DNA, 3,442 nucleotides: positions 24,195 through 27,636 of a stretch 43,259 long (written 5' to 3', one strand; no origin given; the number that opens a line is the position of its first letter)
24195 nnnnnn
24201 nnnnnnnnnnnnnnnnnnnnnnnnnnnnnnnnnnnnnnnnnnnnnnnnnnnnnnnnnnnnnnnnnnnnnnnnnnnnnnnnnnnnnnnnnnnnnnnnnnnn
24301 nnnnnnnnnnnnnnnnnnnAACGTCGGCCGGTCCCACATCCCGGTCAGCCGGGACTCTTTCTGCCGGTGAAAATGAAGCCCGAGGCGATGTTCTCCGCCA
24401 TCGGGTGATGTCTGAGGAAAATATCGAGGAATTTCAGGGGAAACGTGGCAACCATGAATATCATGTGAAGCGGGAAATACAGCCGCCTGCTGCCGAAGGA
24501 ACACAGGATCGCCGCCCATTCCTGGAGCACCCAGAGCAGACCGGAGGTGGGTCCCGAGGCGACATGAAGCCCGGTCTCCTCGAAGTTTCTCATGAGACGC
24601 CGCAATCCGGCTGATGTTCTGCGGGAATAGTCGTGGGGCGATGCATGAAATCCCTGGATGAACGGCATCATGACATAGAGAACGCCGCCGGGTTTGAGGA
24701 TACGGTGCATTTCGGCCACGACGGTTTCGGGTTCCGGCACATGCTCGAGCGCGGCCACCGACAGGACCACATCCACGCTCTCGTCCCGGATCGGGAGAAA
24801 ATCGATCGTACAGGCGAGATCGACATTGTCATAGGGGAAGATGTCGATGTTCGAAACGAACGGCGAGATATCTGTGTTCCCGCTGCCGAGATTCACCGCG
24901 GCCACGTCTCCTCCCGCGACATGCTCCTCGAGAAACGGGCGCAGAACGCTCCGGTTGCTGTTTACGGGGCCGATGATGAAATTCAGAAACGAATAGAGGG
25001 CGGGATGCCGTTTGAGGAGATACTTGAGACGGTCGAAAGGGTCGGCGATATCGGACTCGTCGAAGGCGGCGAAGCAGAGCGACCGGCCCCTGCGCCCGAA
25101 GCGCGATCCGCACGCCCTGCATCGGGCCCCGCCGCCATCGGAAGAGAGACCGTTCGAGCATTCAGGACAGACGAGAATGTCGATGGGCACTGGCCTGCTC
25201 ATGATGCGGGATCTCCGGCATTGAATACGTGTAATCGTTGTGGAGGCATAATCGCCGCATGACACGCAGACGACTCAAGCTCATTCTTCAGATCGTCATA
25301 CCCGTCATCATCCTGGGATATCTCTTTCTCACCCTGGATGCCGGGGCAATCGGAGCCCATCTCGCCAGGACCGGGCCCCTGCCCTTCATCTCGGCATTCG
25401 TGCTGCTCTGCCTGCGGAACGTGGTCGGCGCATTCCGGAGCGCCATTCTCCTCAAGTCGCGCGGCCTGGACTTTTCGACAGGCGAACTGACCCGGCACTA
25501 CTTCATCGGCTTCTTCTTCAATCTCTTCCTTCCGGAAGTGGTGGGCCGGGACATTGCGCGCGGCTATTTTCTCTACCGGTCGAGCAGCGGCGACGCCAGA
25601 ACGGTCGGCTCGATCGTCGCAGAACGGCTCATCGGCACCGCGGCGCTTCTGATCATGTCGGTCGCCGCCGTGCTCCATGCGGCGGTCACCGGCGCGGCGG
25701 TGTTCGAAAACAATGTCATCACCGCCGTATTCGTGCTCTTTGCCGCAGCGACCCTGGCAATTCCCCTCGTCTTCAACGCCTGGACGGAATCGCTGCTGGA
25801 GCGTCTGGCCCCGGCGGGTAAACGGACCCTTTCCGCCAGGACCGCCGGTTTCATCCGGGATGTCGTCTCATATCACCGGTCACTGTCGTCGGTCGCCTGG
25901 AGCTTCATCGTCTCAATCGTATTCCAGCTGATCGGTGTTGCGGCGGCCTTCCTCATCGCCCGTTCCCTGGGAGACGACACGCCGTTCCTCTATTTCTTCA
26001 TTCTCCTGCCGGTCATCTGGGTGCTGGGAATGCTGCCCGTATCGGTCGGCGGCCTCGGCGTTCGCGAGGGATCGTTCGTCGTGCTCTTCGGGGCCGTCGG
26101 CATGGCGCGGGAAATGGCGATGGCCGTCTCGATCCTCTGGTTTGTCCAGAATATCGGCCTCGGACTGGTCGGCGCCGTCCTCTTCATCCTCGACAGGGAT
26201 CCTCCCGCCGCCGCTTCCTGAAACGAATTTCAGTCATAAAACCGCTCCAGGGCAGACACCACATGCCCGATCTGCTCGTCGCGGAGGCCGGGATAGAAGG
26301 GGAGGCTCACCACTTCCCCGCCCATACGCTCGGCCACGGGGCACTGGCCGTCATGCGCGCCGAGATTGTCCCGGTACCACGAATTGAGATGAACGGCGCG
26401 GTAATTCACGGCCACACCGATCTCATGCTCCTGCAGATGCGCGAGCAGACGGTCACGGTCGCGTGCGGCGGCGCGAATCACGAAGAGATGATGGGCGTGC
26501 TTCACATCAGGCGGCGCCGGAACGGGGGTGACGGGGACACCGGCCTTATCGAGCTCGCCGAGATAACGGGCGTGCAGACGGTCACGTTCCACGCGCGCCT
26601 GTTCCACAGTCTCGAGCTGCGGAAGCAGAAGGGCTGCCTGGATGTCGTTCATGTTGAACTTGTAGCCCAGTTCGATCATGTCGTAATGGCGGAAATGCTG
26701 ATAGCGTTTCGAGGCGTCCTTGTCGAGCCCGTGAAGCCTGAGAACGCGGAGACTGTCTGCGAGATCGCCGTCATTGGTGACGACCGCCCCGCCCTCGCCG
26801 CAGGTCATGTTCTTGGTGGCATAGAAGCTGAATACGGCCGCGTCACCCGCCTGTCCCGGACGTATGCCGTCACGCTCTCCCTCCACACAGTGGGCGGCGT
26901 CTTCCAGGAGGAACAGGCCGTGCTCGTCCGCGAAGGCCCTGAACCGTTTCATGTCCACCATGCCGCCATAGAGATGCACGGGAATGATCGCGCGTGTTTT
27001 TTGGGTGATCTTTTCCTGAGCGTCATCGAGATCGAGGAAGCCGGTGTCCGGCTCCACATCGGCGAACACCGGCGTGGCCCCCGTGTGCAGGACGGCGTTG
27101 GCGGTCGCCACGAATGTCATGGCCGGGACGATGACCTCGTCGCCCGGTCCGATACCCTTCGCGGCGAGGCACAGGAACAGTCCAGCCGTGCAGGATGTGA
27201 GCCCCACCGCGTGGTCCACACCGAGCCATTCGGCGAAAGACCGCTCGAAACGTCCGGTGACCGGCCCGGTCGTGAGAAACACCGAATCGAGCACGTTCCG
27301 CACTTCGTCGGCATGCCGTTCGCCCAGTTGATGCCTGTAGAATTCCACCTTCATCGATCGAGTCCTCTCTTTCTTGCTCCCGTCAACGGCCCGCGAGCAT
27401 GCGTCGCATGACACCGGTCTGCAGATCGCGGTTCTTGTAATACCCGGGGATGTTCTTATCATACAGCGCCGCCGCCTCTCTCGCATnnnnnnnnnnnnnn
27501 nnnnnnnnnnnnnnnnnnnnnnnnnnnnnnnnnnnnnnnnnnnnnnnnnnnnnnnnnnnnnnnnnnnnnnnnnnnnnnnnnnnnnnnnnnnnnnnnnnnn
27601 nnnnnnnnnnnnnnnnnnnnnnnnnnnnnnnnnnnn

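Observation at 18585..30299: Arn-like polyprenyl-phosphate amino-sugar modification locus with doubled GT-C-like and flippase-like modules plus ATP-grasp/GNAT tailoring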

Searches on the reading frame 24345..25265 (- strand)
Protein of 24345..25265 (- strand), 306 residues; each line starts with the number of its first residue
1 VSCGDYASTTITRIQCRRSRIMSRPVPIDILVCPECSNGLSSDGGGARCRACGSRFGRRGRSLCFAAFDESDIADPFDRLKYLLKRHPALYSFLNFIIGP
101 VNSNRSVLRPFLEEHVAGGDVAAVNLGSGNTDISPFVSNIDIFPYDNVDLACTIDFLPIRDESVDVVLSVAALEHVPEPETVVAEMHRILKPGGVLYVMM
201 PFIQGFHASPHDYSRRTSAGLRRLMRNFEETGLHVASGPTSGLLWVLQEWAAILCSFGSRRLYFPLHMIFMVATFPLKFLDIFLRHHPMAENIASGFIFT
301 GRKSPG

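Call 4: search_protein_families(library=pfam, proteins=[window:24345-25265:-], max_evalue=0.01)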
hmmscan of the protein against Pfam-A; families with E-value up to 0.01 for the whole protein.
window:24345-25265:- (306 aa): 8 families
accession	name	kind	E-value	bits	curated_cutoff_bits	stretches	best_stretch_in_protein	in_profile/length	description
PF08241.18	Methyltransf_11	-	3.8e-13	50.3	21.2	1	152-198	49-95/95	Methyltransferase domain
PF13649.12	Methyltransf_25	-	3.9e-07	31.1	27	1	153-194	54-97/97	Methyltransferase domain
PF05148.21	Methyltransf_8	-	1.4e-06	28.8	27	1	125-198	78-156/219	Hypothetical methyltransferase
PF08242.18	Methyltransf_12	-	2.3e-06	28.7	30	1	159-196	64-98/98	Methyltransferase domain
PF13489.12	Methyltransf_23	-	4.6e-06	26.9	27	1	149-202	74-120/164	Methyltransferase domain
PF13847.12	Methyltransf_31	-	1e-05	25.7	27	1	154-198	63-109/145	Methyltransferase domain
PF01209.24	Ubie_methyltran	-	0.0004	20.2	20.1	1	155-199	108-152/233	ubiE/COQ5 methyltransferase family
PF20922.3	Anamorsin_N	-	0.0071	16.5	27.1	1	161-202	49-91/163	Anamorsin, N-terminal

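Call 5: search_protein_families(library=ncbifam, proteins=[window:24345-25265:-], max_evalue=0.01)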
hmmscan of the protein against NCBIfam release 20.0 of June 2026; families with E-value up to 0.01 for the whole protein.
window:24345-25265:- (306 aa): 21 families
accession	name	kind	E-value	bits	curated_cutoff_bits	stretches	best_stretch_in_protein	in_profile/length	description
NF008823.0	PRK11873.1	subfamily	2e-09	37.3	263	1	139-198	121-181/272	arsenite methyltransferase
NF041536.1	ArsM_DUF2284_UU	exception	1.6e-07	30.1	575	1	138-200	119-182/459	arsenite methyltransferase/DUF2284 domain selenoprotein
NF045667.1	MTase_DVU1556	equivalog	1.9e-07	30.8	155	1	151-199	72-120/213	DVU_1556 family methyltransferase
NF041537.1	ArsM_AhpD_UU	exception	2.9e-07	29.6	510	1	151-198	133-180/345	arsenite methyltransferase/AhpD domain selenoprotein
NF045823.1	PthPhpthDimycoMt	equivalog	1.4e-05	24.4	300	1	156-196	124-164/256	phthiotriol/phenolphthiotriol dimycocerosates methyltransferase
TIGR02072.1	BioC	equivalog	7.7e-05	22.6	184.95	1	153-198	87-132/244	malonyl-ACP O-methyltransferase BioC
NF047649.1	MTase_UXPK_star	exception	9.7e-05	21.5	460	1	135-198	117-181/283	methyltransferase/UXPK-star double selenoprotein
NF008264.0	PRK11036.1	equivalog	0.00011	21.8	366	1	161-200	110-149/261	tRNA uridine 5-oxyacetic acid(34) methyltransferase CmoM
TIGR02752.1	MenG_heptapren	equivalog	0.00025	20.7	419.85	1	157-203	108-157/231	demethylmenaquinone methyltransferase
TIGR01983.1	UbiG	equivalog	0.0004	19.7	102.95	1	161-198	114-151/228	bifunctional 2-polyprenyl-6-hydroxyphenol methylase/3-demethylubiquinol 3-O-methyltransferase UbiG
NF001240.0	PRK00216.1-1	equivalog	0.00044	19.4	378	1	151-199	121-169/251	bifunctional demethylmenaquinone methyltransferase/2-methoxy-6-polyprenyl-1,4-benzoquinol methylase UbiE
NF001243.0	PRK00216.1-4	equivalog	0.00057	19.3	235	1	157-198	110-151/237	demethylmenaquinone methyltransferase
NF040539.1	AST_met_ArsM_2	exception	0.00078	19.4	240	1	153-202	118-166/262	putative arsinothricin biosynthesis methyltransferase ArsM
TIGR01934.1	MenG_MenH_UbiE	subfamily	0.00085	18.7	158.35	1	157-199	100-142/223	ubiquinone/menaquinone biosynthesis methyltransferase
NF004452.0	PRK05785.1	equivalog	0.00094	18.7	207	1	150-190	97-137/228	hypothetical protein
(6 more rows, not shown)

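Call 77: search_protein_families(library=pfam, proteins=[window:24345-25202:-], max_evalue=10)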
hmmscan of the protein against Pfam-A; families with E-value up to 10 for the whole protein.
window:24345-25202:- (285 aa): 12 families
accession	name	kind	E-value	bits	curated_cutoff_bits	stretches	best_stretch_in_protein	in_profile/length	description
PF08241.18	Methyltransf_11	-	3.5e-13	50.5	21.2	1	131-177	49-95/95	Methyltransferase domain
PF13649.12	Methyltransf_25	-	3.5e-07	31.3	27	1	132-173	54-97/97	Methyltransferase domain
PF05148.21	Methyltransf_8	-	1.3e-06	28.9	27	1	104-177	78-156/219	Hypothetical methyltransferase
PF08242.18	Methyltransf_12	-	2e-06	28.9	30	1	138-175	64-98/98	Methyltransferase domain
PF13489.12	Methyltransf_23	-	4e-06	27.1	27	1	126-181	72-120/164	Methyltransferase domain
PF13847.12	Methyltransf_31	-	9.1e-06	25.9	27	1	133-177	63-109/145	Methyltransferase domain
PF01209.24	Ubie_methyltran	-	0.00036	20.4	20.1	1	134-178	108-152/233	ubiE/COQ5 methyltransferase family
PF20922.3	Anamorsin_N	-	0.0064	16.6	27.1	1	140-181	49-91/163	Anamorsin, N-terminal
PF18912.6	DZR_2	-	0.034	14.4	27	1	8-43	20-52/56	Double zinc ribbon domain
PF07191.17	Zn_ribbon_6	-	0.15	12.5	25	1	11-36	2-27/67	Double zinc ribbon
PF24458.1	DUF7573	-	1.3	9.4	30.2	1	22-38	8-24/39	Domain of unknown function (DUF7573)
PF23783.1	Zn_ribbon_TiaS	-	2.3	8.5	27.3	1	11-34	3-28/41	TiaS C-terminal zinc ribbon domain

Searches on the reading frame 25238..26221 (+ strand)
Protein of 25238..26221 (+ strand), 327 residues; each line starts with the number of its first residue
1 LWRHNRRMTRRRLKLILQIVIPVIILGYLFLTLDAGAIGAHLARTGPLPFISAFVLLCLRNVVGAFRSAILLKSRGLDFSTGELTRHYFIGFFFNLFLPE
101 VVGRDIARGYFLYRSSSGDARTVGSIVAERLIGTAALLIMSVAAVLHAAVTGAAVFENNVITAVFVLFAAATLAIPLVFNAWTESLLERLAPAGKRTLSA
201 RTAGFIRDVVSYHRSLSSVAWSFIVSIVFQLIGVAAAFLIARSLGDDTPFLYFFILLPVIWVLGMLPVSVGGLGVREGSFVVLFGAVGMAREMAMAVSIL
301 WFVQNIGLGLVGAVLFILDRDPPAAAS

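Call 4: search_protein_families(library=pfam, proteins=[window:25238-26221:+], max_evalue=0.01)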
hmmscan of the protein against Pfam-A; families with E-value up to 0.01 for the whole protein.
window:25238-26221:+ (327 aa): 1 family
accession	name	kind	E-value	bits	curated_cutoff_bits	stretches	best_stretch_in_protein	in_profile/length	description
PF03706.18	LPG_synthase_TM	-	2.6e-32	113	33.4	1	16-306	2-295/302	Lysylphosphatidylglycerol synthase TM region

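Call 5: search_protein_families(library=ncbifam, proteins=[window:25238-26221:+], max_evalue=0.01)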
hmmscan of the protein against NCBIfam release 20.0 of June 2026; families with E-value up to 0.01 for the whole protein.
window:25238-26221:+ (327 aa): 3 families
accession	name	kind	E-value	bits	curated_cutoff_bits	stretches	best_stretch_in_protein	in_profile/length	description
TIGR00374.1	TIGR00374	subfamily_domain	3.8e-18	66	43.2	1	19-301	1-294/323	flippase-like domain-containing protein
TIGR03476.1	HpnL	subfamily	3.1e-06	26.7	195.65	1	16-312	6-310/318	putative membrane protein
NF033480.1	bifunc_MprF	equivalog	0.00032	19.1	600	1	19-301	13-278/841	bifunctional lysylphosphatidylglycerol flippase/synthetase MprF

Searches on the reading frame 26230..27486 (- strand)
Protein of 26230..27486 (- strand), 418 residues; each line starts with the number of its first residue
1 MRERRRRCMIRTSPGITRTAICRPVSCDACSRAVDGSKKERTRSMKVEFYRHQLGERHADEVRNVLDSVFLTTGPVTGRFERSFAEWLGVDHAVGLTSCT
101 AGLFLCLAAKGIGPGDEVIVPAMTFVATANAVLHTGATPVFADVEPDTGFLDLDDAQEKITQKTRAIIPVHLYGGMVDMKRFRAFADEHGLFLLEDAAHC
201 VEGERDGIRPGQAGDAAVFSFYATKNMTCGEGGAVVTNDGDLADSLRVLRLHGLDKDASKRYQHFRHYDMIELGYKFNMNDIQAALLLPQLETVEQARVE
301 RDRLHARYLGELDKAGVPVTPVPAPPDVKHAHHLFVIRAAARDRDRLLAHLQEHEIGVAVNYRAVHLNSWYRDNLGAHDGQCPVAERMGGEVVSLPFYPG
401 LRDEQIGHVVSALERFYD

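Call 4: search_protein_families(library=pfam, proteins=[window:26230-27486:-], max_evalue=0.01)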
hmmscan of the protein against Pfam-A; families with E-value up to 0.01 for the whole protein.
window:26230-27486:- (418 aa): 5 families
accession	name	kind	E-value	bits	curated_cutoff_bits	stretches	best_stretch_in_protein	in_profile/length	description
PF01041.23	DegT_DnrJ_EryC1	-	2.2e-116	389.4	19.8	1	54-413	3-359/360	DegT/DnrJ/EryC1/StrS aminotransferase family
PF01212.27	Beta_elim_lyase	-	5.7e-06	26.3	27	1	75-368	32-247/288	Beta-eliminating lyase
PF00155.27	Aminotran_1_2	-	8.7e-06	25.6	19.7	1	78-199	45-188/361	Aminotransferase class I and II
PF00464.25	SHMT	-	0.00024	20.3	27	1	142-233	147-240/399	Serine hydroxymethyltransferase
PF00266.25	Aminotran_5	-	0.0018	17.8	21.5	1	82-202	50-181/371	Aminotransferase class-V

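Call 5: search_protein_families(library=ncbifam, proteins=[window:26230-27486:-], max_evalue=0.01)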
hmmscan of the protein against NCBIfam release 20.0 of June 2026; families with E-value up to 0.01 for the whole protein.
window:26230-27486:- (418 aa): 20 families
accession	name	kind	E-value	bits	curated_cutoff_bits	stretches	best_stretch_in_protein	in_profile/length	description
NF008658.2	PRK11658.1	equivalog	2.9e-94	315.8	631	1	48-415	6-375/379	UDP-4-amino-4-deoxy-L-arabinose aminotransferase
TIGR03588.1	PseC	equivalog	2.2e-93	313.2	423.5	1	51-415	6-378/380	UDP-4-amino-4,6-dideoxy-N-acetyl-beta-L-altrosamine transaminase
NF008687.0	PRK11706.1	equivalog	2.2e-71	240.6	375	1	59-417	14-374/375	dTDP-4-amino-4,6-dideoxygalactose transaminase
TIGR04427.1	PLP_DesI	equivalog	5.4e-64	216.7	650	1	56-412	32-378/390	dTDP-4-dehydro-6-deoxyglucose aminotransferase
TIGR04181.1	NHT_00031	hypoth_equivalog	3e-60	204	420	1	53-396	7-357/359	LegC family aminotransferase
TIGR02379.1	ECA_wecE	subfamily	3.1e-57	194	434.85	1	74-417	30-375/376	dTDP-4-amino-4,6-dideoxy-D-glucose transaminase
NF011936.0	PRK15407.1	equivalog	5.7e-43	147.2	423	1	61-417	48-436/440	lipopolysaccharide biosynthesis protein RfbH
NF041364.1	GntC_guanitoxin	equivalog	2.7e-06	26.5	415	1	99-196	69-173/356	guanitoxin biosynthesis PLP-dependent (S)-gamma-hydroxy-L-arginine cyclodehydratase GntC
NF009079.0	PRK12414.1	subfamily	3.1e-05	23.2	481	1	96-168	96-167/384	methionine aminotransferase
NF004975.0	PRK06348.1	equivalog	3.5e-05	23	549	1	96-168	95-167/384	pyridoxal phosphate-dependent aminotransferase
NF006230.0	PRK08363.1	equivalog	5.2e-05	22.2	534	1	100-168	103-171/398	alanine aminotransferase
NF000586.1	PRK00011.1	subfamily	9.4e-05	21.3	335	1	139-246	131-240/404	serine hydroxymethyltransferase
NF005816.0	PRK07682.1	equivalog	0.00012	20.8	620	1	112-176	111-179/390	aminotransferase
NF005305.0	PRK06836.1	equivalog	0.00013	21.3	376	1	99-168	105-175/396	pyridoxal phosphate-dependent aminotransferase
NF005732.0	PRK07550.1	equivalog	0.00016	20.8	366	1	93-170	95-173/389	aminotransferase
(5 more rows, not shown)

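Call 44: search_solved_structures(query=window:26230-27354:-, max_evalue=1e-40)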
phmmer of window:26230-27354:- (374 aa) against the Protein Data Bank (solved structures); distinct sequences matched with E-value up to 1e-40: 31.
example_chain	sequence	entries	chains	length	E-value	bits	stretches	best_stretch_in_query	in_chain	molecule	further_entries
8sng_A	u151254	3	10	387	3.8e-77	263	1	5-371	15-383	UDP-4-amino-4-deoxy-L-arabinose--oxoglutarate aminotransferase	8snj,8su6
1mdo_A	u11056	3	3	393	2.1e-69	237.5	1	5-371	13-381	ArnB aminotransferase | UDP-4-amino-4-deoxy-L-arabinose--oxoglutarate aminotransferase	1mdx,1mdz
4oca_A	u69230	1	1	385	1.4e-68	234.8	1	5-371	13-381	UDP-4-amino-4-deoxy-L-arabinose--oxoglutarate aminotransferase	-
7b0d_A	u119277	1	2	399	2.8e-63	217.3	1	12-371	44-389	Glutamine--scyllo-inositol transaminase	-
3bn1_A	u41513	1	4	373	4.4e-62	213.4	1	14-371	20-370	Perosamine synthetase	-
3dr7_A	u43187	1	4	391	4.9e-62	213.3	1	13-371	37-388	Putative perosamine synthetase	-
3frk_A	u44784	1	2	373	2.6e-61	210.9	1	29-369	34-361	QdtB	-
3dr4_A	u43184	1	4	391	3.5e-61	210.5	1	13-371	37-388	Putative perosamine synthetase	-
4lc3_A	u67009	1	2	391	1e-58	202.3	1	5-371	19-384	Putative UDP-4-amino-4-deoxy-l-arabinose--oxoglutarate aminotransferase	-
2oga_A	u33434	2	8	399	4.2e-58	200.3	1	17-371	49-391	Transaminase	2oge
4qgr_A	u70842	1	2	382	6.4e-54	186.6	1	28-372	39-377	DegT/DnrJ/EryC1/StrS aminotransferase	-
8gyh_B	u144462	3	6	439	1.2e-53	185.7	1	31-294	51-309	DegT/DnrJ/EryC1/StrS family aminotransferase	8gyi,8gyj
5uid_A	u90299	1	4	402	2.9e-49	171.2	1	5-367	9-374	Aminotransferase TlmJ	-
6ewj_A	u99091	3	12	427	2.3e-48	168.2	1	9-368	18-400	Putative capsular polysaccharide biosynthesis protein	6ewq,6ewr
7b0m_AAA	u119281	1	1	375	3.6e-48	167.6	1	9-253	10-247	Sugar aminotransferase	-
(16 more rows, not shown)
